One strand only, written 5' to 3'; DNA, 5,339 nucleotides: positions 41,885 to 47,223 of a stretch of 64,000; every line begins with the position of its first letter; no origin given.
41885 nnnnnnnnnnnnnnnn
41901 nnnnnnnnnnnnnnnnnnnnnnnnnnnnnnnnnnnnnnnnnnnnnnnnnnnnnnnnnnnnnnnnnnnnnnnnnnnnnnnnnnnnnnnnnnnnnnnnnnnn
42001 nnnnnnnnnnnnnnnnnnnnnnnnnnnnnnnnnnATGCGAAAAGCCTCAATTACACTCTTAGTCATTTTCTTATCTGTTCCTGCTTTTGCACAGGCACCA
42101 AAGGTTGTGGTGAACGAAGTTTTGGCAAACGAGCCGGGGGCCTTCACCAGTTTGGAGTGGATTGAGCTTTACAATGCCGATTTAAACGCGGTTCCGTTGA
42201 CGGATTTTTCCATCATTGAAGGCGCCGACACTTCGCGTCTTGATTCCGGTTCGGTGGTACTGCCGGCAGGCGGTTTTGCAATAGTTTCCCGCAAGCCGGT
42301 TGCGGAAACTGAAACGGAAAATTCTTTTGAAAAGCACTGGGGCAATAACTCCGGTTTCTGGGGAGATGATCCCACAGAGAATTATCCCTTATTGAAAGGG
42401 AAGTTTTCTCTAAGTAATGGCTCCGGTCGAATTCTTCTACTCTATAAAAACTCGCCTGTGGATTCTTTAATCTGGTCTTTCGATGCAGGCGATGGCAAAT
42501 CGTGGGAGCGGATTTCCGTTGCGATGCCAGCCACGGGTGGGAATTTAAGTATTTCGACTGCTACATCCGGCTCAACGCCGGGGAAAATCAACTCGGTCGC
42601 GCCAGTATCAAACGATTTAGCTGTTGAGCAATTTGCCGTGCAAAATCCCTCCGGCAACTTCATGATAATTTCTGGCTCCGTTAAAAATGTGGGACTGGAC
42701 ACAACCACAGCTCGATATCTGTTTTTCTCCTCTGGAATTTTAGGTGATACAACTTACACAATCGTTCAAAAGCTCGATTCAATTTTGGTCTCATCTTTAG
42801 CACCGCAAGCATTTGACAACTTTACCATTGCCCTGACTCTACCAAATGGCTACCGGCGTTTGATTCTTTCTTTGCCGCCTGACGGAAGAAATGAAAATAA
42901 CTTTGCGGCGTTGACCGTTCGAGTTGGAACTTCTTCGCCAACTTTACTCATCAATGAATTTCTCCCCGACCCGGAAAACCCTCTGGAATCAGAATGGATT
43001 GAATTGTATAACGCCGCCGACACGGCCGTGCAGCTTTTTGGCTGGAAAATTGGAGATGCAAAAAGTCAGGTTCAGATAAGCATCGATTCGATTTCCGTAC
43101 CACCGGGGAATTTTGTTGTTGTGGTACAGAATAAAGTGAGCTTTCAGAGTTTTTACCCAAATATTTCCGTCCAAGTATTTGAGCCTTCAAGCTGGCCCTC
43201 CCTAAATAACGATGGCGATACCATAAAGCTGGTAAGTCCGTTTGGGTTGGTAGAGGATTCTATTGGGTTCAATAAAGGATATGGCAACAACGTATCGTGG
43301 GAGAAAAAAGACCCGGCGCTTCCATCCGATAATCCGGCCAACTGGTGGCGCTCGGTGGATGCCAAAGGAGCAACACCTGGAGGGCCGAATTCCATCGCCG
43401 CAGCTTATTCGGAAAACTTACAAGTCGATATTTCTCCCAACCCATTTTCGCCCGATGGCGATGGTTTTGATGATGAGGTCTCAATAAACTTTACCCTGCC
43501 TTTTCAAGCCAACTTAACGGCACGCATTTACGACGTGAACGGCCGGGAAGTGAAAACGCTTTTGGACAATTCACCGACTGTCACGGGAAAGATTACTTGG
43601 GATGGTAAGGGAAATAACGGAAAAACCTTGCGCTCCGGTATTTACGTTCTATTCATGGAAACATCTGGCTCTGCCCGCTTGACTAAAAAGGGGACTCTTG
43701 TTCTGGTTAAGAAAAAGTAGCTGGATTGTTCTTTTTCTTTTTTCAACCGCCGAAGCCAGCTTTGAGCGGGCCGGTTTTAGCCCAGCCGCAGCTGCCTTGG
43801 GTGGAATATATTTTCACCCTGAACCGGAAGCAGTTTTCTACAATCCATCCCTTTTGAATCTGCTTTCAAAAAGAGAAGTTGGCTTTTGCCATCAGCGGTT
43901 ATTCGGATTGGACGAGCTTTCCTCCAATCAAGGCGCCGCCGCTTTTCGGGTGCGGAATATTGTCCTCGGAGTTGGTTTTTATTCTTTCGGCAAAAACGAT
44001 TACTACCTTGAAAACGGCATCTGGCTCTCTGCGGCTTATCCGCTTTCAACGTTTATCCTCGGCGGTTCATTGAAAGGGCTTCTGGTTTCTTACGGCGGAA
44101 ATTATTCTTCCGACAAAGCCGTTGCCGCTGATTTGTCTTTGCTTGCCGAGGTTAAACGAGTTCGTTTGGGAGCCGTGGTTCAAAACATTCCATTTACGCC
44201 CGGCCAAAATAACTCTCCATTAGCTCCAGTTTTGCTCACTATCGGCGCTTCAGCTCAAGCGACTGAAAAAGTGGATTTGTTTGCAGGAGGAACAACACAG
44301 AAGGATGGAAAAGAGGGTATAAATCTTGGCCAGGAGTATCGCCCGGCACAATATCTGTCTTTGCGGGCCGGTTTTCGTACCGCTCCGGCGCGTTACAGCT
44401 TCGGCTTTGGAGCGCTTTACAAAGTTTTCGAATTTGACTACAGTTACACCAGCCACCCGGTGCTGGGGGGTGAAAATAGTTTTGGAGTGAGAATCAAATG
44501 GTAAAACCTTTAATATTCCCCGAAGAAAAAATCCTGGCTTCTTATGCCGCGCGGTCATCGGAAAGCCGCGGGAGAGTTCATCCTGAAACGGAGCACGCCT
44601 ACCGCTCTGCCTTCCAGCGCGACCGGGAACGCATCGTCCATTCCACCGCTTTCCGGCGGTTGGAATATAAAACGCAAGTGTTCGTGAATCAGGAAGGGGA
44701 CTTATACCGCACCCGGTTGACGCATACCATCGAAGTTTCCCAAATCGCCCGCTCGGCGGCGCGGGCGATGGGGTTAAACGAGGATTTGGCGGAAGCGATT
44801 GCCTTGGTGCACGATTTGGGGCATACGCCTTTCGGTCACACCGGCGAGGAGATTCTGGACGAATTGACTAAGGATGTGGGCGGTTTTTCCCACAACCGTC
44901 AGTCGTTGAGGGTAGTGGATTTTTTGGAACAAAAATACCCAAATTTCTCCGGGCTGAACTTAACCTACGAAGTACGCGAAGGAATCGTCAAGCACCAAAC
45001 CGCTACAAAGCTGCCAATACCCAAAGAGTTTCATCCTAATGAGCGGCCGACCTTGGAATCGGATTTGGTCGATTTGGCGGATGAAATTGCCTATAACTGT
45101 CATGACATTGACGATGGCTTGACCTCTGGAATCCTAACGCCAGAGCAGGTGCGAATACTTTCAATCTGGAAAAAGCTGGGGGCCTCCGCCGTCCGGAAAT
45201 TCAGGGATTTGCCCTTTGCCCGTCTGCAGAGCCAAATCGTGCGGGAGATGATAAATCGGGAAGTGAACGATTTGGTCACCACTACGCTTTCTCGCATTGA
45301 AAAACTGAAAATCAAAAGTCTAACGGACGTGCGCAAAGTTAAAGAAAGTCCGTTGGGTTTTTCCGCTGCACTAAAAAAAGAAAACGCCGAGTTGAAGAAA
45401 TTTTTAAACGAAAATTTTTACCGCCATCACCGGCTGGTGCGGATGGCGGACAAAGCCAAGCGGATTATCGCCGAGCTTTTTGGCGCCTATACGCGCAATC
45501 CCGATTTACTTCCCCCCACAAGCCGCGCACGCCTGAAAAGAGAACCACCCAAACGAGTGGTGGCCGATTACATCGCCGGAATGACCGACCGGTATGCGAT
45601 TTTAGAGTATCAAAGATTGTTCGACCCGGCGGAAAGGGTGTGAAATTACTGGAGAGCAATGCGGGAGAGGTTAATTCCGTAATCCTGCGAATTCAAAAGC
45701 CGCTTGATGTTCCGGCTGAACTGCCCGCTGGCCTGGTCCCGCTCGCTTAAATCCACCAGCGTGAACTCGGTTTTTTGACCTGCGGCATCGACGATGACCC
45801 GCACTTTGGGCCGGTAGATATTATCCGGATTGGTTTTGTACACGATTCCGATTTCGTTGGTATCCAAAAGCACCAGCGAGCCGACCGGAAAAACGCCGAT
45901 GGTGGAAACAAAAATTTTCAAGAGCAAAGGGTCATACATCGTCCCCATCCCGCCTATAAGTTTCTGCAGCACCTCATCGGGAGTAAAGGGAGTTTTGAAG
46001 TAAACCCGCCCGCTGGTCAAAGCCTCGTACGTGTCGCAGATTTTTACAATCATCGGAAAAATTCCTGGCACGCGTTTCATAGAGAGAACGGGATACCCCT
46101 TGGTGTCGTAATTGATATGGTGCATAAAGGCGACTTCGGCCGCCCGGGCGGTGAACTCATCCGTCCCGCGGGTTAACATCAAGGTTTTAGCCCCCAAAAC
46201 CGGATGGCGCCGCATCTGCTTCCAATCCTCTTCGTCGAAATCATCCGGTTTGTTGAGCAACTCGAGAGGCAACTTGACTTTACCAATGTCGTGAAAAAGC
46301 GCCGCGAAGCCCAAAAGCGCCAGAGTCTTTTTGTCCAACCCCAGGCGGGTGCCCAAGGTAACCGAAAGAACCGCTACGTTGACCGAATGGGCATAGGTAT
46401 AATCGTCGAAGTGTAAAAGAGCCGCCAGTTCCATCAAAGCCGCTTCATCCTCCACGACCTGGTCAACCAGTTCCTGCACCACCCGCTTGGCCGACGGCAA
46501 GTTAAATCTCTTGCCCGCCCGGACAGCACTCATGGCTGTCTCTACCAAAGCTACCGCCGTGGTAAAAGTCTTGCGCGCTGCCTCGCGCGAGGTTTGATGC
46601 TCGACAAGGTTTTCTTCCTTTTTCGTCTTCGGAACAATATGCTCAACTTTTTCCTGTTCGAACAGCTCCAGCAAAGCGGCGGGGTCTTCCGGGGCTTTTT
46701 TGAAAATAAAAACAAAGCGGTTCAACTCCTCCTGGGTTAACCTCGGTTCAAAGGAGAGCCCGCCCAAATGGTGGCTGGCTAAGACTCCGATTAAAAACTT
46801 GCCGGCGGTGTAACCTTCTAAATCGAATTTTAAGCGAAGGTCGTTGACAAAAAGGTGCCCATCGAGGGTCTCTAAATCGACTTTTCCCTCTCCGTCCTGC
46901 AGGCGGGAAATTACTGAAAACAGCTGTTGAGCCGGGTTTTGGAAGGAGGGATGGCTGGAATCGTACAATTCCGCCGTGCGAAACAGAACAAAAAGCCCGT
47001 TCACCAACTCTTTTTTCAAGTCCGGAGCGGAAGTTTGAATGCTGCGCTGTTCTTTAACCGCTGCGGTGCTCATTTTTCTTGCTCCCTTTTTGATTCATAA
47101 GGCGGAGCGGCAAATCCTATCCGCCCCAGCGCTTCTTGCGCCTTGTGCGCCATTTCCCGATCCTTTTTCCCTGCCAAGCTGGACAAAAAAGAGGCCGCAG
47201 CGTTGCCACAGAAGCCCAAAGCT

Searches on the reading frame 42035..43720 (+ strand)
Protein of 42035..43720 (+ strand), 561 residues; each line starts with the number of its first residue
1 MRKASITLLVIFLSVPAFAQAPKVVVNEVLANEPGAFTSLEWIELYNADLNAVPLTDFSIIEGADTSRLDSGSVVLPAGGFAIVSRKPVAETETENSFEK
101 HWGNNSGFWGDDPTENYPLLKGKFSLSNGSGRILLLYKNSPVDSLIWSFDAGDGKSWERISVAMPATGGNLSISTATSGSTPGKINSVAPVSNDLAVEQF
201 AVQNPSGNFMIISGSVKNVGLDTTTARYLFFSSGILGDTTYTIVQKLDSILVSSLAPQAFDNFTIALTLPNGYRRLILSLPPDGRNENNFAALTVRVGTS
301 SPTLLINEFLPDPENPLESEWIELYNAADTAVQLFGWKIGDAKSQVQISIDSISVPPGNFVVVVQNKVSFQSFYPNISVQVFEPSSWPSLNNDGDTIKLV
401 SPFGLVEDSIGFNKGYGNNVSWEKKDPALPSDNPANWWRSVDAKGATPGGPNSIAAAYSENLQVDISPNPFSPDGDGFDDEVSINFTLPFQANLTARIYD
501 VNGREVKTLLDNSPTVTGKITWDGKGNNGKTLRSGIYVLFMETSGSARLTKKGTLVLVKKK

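Call 72: search_protein_families(library=pfam, proteins=[window:42035-43720:+], max_evalue=0.00001)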
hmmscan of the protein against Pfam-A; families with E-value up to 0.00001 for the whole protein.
window:42035-43720:+ (561 aa): 3 families
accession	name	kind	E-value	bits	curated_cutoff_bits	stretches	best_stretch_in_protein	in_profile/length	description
PF00932.25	LTD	-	1e-25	90.7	34.3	2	300-412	4-107/109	Lamin Tail Domain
PF13585.12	CHU_C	-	4.8e-08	33.4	27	1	468-556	4-85/86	CHU_C Type IX secretion signal domain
PF13860.13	FlgD_ig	-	6.4e-08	32.9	27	1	480-543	10-75/79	FlgD Ig-like domain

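Call 73: search_protein_families(library=padloc, proteins=[window:42035-43720:+], max_evalue=0.00001)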
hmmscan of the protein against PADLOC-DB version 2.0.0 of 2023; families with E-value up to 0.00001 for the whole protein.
window:42035-43720:+ (561 aa): 0 families

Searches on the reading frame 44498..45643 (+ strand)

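Call 72: search_protein_families(library=pfam, proteins=[window:44498-45643:+], max_evalue=0.00001)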
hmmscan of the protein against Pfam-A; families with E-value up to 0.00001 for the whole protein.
window:44498-45643:+ (381 aa): 2 families
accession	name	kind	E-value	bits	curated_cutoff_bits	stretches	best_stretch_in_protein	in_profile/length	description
PF13286.11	HD_assoc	-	3.4e-28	98.5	22.2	1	287-373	2-91/91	Phosphohydrolase-associated domain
PF01966.28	HD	-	8.3e-15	55.5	22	1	73-198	1-114/116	HD domain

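Call 73: search_protein_families(library=padloc, proteins=[window:44498-45643:+], max_evalue=0.00001)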
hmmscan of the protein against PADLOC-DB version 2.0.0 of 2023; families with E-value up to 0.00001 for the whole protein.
window:44498-45643:+ (381 aa): 1 family
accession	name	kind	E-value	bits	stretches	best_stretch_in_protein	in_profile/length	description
PDLC02374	dGTPase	-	2.5e-99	331.3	1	21-378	25-374/395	-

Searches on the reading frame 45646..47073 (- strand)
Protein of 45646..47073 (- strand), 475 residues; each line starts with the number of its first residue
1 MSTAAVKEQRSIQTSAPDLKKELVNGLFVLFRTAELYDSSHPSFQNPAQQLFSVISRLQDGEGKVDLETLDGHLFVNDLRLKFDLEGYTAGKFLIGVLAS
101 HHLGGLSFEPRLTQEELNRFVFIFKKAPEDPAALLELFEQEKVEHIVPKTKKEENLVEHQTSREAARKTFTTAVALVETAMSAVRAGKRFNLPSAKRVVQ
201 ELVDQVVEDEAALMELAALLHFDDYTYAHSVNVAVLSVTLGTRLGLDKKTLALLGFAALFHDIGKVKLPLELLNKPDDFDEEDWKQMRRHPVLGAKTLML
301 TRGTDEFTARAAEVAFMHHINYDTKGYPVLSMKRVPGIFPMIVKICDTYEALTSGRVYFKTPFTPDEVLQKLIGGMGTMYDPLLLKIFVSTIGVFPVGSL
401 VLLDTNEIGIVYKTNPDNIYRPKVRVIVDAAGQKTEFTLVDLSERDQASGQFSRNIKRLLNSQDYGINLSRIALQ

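Call 72: search_protein_families(library=pfam, proteins=[window:45646-47073:-], max_evalue=0.00001)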
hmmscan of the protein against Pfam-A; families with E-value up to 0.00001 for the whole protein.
window:45646-47073:- (475 aa): 2 families
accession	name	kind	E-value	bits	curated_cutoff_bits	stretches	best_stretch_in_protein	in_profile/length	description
PF13487.12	HD_5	-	2.3e-16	60.5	27.2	1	227-382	15-168/170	HD domain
PF01966.28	HD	-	2.5e-12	47.6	22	1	226-351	1-115/116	HD domain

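Call 73: search_protein_families(library=padloc, proteins=[window:45646-47073:-], max_evalue=0.00001)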
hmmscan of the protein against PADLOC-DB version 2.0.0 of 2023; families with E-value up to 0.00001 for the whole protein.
window:45646-47073:- (475 aa): 1 family
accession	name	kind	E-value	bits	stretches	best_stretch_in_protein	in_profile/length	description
PDLC01254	Cas3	-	4.9e-06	24.9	0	228-324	11-93/164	CAS-I; effector_G3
